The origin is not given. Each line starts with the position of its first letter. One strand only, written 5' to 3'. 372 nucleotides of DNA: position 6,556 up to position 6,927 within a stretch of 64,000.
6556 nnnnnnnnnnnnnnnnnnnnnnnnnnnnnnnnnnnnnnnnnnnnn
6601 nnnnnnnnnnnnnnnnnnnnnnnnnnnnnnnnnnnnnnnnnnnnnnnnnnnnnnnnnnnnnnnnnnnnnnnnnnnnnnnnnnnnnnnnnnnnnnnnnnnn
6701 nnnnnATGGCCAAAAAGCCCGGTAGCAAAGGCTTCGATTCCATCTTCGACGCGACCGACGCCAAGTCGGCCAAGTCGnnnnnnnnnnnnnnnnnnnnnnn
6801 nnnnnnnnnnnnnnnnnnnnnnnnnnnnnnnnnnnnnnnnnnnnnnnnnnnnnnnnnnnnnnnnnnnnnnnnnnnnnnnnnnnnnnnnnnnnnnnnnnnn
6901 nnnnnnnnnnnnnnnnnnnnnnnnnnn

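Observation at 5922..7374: Orphan ParA-like ATPase translationally coupled to a small membrane protein with a basic disordered N-tail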

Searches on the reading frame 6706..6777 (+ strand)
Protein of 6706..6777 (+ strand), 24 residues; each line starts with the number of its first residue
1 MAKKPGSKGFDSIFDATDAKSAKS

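Call 87: search_solved_structures(query=window:6706-6777:+, max_evalue=10, show_alignments=5)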
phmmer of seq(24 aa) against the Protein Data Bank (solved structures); distinct sequences matched with E-value up to 10: 1.
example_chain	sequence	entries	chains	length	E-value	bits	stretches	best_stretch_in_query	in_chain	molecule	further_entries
8zeh_J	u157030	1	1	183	2.2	11.8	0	3-22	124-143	Fucoxanthin chl a/c light-harvesting protein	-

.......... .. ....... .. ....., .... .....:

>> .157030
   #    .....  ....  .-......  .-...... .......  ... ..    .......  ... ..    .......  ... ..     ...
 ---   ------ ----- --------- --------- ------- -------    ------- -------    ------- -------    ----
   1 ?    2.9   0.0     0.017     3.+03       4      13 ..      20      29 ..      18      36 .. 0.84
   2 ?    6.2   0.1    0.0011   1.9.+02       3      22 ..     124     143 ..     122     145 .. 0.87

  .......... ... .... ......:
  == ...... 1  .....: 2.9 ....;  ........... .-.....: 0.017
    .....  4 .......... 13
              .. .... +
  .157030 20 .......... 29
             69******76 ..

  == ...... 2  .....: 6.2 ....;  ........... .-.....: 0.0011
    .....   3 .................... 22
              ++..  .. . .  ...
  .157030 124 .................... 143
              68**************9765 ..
